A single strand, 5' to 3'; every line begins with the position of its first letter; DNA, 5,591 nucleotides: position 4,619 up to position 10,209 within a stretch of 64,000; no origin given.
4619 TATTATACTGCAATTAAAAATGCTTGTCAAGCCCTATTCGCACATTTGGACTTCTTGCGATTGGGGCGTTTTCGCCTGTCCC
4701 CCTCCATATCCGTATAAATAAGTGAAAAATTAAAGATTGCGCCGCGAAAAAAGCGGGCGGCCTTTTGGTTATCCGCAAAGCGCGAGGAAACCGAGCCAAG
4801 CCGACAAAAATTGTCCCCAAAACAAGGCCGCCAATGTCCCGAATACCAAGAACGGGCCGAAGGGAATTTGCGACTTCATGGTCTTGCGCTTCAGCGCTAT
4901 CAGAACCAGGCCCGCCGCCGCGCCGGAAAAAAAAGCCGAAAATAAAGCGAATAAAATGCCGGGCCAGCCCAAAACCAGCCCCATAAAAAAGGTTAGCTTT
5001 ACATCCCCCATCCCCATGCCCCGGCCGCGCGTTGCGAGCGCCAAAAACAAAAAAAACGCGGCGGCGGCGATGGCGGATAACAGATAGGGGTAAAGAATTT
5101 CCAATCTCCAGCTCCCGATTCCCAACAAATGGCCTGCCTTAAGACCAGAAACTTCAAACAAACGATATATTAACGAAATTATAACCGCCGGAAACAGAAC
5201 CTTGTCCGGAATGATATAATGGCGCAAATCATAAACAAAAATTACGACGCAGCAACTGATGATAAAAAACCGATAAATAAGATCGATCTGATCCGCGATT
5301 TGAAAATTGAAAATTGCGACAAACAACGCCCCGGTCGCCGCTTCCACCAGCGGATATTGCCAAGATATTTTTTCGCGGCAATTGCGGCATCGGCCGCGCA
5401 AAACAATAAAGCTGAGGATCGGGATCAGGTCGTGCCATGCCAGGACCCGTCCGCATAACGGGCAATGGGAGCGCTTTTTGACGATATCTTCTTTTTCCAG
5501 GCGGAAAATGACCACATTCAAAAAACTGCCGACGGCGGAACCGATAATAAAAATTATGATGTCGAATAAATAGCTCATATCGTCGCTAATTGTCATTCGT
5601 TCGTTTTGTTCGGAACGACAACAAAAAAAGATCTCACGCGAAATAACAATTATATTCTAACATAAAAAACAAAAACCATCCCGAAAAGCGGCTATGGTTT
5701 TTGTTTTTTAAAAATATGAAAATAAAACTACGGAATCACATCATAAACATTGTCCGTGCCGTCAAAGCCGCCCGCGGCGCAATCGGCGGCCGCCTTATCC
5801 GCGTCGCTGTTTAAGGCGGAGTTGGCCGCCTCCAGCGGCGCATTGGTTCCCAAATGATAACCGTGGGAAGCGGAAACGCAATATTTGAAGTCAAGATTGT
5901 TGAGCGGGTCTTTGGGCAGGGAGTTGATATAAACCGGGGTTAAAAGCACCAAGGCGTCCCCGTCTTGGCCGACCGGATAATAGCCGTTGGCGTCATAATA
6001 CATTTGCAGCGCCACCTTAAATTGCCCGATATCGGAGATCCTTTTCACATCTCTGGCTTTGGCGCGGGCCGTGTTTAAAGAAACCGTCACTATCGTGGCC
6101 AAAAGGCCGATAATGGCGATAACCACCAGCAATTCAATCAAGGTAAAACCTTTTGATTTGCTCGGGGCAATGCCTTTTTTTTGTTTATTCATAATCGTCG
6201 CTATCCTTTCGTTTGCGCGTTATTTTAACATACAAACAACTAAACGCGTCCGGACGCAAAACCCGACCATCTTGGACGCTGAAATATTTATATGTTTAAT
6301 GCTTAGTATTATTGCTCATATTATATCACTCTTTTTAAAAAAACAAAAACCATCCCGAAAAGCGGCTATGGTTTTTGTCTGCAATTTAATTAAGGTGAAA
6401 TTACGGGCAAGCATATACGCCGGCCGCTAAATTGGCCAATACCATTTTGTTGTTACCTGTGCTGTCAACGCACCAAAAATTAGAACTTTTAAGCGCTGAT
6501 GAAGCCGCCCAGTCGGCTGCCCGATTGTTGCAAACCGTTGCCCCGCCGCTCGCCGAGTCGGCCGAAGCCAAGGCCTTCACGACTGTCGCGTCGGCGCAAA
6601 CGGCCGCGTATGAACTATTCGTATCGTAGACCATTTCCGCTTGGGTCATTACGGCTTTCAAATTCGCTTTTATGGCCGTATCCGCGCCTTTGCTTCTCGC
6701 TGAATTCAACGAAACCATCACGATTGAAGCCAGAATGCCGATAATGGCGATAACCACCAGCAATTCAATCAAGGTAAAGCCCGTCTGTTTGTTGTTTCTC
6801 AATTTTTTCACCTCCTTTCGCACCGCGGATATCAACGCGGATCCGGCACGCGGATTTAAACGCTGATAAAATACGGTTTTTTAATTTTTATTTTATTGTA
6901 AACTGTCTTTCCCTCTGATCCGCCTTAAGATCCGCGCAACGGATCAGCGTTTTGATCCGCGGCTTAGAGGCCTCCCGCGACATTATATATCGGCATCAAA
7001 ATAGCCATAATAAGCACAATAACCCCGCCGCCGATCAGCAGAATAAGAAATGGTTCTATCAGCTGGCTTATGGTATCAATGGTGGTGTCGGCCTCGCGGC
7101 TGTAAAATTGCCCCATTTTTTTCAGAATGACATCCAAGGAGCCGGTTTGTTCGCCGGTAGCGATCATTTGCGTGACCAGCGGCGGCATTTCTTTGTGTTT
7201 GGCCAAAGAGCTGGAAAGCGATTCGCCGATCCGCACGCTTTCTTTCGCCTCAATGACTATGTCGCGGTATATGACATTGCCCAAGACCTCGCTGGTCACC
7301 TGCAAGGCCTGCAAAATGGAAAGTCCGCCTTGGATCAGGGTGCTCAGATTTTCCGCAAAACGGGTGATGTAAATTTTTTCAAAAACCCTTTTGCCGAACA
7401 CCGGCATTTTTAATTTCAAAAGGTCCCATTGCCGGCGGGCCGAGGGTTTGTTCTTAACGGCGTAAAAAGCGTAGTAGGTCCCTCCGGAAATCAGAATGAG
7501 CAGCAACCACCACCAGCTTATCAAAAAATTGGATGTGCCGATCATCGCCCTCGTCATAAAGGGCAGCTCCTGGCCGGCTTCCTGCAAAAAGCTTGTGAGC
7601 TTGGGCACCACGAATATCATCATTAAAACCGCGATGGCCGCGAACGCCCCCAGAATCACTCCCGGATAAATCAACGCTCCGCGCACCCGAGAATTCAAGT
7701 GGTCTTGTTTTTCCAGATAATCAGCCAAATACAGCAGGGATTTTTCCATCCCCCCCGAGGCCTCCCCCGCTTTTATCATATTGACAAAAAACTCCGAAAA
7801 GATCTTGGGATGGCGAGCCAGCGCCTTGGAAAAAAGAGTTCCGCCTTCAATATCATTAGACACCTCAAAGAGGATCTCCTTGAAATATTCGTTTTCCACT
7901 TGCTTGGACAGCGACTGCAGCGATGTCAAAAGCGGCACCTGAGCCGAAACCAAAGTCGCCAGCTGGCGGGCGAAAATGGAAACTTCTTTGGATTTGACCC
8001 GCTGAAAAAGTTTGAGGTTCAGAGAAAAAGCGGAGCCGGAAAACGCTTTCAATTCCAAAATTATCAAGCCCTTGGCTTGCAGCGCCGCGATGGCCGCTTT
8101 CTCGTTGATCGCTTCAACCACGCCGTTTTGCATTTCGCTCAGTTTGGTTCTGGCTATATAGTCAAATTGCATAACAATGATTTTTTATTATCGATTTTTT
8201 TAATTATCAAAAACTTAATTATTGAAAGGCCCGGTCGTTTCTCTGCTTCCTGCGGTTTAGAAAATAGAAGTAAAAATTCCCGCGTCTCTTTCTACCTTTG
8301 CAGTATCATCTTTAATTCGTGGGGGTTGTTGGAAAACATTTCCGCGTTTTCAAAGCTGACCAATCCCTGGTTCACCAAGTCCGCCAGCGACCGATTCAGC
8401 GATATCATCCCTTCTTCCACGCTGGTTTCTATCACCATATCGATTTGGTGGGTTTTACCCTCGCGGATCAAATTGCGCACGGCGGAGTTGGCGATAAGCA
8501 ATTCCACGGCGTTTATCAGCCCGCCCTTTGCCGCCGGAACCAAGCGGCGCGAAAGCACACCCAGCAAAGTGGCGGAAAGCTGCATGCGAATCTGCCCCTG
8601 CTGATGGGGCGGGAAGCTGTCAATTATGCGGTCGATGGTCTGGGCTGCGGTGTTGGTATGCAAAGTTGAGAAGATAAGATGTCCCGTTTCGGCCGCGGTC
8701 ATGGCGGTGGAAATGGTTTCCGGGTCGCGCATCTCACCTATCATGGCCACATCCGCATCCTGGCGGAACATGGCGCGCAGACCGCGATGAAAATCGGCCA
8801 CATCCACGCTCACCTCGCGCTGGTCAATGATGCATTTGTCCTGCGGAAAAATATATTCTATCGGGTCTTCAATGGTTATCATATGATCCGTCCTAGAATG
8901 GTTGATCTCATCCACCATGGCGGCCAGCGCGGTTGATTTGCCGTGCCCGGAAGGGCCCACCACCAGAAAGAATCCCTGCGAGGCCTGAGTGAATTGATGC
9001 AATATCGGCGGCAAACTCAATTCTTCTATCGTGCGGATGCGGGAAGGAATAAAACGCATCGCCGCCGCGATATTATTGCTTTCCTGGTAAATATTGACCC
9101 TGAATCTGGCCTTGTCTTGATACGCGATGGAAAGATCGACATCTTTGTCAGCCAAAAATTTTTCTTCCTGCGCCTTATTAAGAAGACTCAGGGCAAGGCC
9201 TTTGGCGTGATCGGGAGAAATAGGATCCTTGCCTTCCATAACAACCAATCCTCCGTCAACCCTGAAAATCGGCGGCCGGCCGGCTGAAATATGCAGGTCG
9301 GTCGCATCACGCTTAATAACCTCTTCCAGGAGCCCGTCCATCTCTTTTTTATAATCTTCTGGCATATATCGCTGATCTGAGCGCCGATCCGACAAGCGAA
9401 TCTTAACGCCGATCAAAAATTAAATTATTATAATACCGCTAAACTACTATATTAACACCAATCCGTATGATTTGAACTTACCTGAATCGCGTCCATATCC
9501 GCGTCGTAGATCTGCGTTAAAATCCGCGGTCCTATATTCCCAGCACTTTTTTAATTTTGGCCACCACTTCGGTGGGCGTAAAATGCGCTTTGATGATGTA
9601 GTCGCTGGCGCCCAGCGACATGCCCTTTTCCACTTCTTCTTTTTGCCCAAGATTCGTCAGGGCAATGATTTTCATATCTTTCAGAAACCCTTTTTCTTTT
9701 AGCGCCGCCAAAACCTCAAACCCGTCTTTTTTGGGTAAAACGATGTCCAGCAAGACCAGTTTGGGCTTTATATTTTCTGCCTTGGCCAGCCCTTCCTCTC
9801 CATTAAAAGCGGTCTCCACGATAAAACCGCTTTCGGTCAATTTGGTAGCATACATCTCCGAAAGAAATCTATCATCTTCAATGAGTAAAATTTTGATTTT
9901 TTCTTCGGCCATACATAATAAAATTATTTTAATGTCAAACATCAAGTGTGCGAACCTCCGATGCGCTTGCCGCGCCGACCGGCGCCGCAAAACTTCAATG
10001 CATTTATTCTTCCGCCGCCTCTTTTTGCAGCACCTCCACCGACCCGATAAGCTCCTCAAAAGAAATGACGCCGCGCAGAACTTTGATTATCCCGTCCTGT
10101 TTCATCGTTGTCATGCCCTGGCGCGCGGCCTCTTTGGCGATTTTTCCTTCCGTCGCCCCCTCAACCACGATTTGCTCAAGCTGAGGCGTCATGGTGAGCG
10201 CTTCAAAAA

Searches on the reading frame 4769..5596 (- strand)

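Call 7: search_protein_families(library=pfam, proteins=[window:4769-5596:-], max_evalue=0.001)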
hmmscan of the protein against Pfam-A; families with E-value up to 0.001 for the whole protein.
window:4769-5596:- (275 aa): 3 families
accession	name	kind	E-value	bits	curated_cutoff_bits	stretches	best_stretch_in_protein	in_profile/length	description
PF06750.18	A24_N_bact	-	1.2e-33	115.4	23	1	17-96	1-81/84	Bacterial Peptidase A24 N-terminal domain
PF01478.23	Peptidase_A24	-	1.9e-15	57.6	26.5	1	111-229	2-103/104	Type IV leader peptidase family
PF21202.3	SLX1_C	-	0.00014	22.5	27.2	0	33-58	40-65/65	Structure-specific endonuclease subunit SLX1, C-terminal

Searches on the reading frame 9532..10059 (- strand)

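Call 7: search_protein_families(library=pfam, proteins=[window:9532-10059:-], max_evalue=0.001)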
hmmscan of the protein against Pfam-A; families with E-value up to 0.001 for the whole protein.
window:9532-10059:- (175 aa): 1 family
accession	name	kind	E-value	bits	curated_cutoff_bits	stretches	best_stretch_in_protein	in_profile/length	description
PF00072.30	Response_reg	-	1.8e-21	76.8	30.2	1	57-169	1-110/111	Response regulator receiver domain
